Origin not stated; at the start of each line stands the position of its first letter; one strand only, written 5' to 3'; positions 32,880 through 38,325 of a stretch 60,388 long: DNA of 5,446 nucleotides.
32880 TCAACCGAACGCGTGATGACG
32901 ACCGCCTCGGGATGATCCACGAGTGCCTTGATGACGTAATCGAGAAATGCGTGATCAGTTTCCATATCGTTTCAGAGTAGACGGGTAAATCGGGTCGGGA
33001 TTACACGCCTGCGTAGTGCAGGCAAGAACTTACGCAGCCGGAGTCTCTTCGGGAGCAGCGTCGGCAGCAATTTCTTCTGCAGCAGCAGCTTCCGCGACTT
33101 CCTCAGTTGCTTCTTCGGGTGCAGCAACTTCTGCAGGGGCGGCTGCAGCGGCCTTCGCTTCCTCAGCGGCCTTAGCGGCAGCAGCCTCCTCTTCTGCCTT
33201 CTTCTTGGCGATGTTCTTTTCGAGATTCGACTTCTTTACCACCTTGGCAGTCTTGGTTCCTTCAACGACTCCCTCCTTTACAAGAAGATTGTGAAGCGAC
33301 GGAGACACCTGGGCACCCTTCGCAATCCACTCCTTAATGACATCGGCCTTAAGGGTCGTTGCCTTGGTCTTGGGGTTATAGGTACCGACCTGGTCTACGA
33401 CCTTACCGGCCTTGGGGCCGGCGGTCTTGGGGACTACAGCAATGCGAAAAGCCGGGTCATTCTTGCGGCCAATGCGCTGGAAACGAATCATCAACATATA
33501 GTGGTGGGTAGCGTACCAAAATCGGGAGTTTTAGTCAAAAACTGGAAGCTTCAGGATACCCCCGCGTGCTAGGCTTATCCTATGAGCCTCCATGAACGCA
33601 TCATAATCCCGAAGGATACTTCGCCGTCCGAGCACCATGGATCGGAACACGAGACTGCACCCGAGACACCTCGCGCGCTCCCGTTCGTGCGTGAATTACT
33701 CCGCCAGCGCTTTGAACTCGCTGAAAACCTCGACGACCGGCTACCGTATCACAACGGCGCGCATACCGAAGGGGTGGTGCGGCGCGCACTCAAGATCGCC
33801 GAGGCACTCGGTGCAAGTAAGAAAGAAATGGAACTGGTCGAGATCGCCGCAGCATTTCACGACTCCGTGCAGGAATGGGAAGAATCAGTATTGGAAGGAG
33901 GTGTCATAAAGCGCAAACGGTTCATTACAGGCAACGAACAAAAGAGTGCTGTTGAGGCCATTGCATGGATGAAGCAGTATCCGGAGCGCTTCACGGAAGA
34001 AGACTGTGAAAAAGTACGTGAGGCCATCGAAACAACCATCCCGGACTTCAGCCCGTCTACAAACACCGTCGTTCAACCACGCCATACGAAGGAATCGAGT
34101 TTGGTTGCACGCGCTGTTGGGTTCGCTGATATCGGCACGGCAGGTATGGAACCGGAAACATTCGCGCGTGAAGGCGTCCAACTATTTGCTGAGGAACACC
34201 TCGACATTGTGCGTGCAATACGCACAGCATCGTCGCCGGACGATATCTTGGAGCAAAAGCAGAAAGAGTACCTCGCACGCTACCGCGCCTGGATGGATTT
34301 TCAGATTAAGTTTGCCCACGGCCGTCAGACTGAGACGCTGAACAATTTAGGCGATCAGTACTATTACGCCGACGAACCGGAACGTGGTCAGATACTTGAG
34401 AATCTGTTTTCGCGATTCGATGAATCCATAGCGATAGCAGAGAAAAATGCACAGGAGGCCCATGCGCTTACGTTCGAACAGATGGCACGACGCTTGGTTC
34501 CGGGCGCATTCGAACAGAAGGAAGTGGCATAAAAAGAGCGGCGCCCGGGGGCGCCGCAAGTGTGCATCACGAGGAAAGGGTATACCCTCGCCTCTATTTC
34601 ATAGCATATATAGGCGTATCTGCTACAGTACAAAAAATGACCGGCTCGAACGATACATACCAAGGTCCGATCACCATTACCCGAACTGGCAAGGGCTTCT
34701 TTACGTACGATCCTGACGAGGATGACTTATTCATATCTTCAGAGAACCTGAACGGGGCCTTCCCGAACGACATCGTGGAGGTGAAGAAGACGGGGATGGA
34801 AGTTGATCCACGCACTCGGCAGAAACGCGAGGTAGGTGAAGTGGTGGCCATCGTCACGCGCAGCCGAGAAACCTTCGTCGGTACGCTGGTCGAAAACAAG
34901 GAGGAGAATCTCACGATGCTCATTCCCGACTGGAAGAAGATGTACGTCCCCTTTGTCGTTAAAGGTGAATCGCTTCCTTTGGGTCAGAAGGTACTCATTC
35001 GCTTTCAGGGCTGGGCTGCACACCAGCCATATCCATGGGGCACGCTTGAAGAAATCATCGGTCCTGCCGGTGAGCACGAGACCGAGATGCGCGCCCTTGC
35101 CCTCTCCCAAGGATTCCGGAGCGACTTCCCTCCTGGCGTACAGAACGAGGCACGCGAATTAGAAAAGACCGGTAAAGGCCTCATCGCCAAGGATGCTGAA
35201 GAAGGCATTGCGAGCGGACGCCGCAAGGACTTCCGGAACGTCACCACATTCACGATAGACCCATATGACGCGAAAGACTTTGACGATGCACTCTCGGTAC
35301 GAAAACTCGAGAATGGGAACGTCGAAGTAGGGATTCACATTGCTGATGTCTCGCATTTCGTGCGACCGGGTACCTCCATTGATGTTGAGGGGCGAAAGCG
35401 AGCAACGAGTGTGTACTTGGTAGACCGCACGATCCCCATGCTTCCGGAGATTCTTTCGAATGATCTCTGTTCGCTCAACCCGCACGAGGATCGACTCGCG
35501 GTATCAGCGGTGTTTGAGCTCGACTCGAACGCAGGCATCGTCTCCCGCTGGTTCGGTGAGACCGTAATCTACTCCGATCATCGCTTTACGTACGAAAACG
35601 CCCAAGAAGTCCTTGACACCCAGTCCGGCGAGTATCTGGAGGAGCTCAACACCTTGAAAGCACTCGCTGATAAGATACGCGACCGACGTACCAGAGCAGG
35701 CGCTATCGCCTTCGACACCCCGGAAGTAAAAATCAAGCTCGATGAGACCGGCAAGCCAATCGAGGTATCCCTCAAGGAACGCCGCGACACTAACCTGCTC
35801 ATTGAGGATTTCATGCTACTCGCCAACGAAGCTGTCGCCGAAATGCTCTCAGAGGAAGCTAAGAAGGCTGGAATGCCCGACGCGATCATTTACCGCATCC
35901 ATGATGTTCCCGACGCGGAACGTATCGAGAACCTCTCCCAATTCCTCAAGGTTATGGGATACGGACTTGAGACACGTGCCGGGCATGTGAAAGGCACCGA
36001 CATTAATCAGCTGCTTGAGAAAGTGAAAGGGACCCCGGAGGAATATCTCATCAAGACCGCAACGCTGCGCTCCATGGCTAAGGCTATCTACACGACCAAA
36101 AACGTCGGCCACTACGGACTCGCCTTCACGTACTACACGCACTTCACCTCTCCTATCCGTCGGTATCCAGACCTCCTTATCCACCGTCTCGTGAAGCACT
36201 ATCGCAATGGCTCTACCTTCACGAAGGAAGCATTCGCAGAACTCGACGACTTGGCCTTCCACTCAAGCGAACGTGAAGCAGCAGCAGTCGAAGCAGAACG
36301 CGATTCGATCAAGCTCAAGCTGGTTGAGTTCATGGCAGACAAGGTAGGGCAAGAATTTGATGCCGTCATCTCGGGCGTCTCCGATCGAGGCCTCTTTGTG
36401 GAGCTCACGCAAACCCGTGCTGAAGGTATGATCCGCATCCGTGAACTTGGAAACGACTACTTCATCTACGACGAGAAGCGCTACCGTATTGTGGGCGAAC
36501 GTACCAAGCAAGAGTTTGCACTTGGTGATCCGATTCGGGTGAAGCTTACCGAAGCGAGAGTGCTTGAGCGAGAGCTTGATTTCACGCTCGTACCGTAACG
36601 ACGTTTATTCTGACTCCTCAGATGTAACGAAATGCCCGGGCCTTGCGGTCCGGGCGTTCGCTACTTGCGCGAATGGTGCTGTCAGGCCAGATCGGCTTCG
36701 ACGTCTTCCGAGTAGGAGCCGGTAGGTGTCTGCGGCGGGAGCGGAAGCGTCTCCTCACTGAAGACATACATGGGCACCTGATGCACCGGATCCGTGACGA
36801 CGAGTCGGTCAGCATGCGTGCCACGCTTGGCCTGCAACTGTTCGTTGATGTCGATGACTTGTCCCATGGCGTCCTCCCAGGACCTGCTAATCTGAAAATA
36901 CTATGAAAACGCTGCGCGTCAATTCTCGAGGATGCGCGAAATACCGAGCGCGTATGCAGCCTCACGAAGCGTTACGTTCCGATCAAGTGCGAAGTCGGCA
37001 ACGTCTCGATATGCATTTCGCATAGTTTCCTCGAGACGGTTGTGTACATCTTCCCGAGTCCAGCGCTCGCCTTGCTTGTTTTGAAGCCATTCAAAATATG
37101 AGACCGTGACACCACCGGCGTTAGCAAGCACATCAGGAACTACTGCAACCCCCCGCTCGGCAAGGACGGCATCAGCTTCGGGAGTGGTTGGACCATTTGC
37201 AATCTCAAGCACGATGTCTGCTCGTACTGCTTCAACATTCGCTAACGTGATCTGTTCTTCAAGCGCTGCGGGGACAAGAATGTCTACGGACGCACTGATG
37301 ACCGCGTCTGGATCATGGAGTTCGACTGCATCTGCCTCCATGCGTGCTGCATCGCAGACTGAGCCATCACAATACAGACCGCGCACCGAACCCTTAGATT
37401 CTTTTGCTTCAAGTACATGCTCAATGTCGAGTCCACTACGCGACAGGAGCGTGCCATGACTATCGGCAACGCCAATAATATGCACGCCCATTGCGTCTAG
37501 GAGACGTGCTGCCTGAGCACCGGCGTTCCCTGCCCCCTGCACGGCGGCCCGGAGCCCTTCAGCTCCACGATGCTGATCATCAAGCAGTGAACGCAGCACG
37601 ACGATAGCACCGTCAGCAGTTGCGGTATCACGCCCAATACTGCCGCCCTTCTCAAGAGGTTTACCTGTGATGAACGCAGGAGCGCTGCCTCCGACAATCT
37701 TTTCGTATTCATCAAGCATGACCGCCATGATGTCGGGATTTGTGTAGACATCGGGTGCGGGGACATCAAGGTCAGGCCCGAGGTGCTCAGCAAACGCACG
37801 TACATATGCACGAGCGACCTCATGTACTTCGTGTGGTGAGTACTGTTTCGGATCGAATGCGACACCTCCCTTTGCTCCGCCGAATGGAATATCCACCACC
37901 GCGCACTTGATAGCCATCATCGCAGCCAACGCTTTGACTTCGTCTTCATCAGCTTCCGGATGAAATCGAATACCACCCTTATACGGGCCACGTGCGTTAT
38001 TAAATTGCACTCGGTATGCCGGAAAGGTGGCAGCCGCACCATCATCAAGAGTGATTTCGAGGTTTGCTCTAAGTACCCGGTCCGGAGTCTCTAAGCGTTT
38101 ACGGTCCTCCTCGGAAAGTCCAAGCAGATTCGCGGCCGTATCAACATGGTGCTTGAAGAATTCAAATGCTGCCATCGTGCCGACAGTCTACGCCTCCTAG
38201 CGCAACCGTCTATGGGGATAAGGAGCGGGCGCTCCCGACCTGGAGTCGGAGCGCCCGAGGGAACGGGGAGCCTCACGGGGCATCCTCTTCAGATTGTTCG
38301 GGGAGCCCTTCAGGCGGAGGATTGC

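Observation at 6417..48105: Core genes look systematically leaderless (TAnnnT 6-7 nt before ATG), orphan genes are SD-led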

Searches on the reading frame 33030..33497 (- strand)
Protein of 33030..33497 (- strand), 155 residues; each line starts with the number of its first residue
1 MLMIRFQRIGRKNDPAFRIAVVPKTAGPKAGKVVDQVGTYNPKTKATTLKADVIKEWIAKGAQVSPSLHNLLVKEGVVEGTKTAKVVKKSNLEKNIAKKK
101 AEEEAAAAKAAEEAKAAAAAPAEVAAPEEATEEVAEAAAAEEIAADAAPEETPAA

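Call 8: search_protein_families(library=pfam, proteins=[window:33030-33497:-], max_evalue=0.01)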
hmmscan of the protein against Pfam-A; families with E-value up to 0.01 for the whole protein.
window:33030-33497:- (155 aa): 1 family
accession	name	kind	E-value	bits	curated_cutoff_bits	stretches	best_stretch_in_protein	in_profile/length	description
PF00886.24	Ribosomal_S16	-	1.4e-14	54.2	27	1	8-65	1-62/62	Ribosomal protein S16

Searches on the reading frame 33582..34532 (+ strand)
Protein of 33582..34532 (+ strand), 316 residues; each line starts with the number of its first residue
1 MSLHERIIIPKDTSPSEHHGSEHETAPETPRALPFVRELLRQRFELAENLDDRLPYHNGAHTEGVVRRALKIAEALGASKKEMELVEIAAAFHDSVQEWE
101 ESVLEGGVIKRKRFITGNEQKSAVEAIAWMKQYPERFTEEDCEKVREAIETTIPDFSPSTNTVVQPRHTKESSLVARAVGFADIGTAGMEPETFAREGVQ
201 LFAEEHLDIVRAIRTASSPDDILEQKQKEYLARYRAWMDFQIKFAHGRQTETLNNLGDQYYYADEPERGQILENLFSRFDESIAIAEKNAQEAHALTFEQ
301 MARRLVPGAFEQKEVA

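Call 8: search_protein_families(library=pfam, proteins=[window:33582-34532:+], max_evalue=0.01)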
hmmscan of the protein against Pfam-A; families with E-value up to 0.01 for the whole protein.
window:33582-34532:+ (316 aa): 1 family
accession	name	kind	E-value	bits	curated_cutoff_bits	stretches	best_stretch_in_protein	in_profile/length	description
PF01966.28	HD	-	0.00015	22.5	22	1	60-183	3-111/116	HD domain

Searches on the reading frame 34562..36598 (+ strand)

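Call 8: search_protein_families(library=pfam, proteins=[window:34562-36598:+], max_evalue=0.01)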
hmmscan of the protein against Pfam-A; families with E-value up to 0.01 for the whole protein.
window:34562-36598:+ (678 aa): 6 families
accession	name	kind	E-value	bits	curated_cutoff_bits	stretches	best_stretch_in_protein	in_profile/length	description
PF00773.25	RNB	-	9.2e-110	367.4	29.3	1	221-547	1-323/326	RNB domain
PF17876.7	CSD2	-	2.3e-10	40.8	26.2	1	121-190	3-74/74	Cold shock domain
PF00575.29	S1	-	1.2e-07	32.4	22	1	594-674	3-71/74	S1 RNA binding domain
PF08206.17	OB_RNB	-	1.6e-07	31.4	24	1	36-91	2-55/58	Ribonuclease B OB domain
PF17849.7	OB_Dis3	-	3.9e-07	30.5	22.8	1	141-182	34-75/77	Dis3-like cold-shock domain 2 (CSD2)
PF18614.7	RNase_II_C_S1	-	2.3e-06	27.8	26.6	0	649-677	31-59/59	RNase II-type exonuclease C-terminal S1 domain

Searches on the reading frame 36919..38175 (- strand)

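Call 8: search_protein_families(library=pfam, proteins=[window:36919-38175:-], max_evalue=0.01)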
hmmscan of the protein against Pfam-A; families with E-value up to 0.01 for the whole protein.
window:36919-38175:- (418 aa): 2 families
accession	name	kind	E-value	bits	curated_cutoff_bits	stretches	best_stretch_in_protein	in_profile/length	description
PF00208.27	ELFV_dehydrog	-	1.8e-66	224.7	23.4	1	177-417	1-235/241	Glutamate/Leucine/Phenylalanine/Valine dehydrogenase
PF02812.23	ELFV_dehydrog_N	-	2.8e-50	169.8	25.3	1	31-159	1-129/129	Glu/Leu/Phe/Val dehydrogenase, dimerisation domain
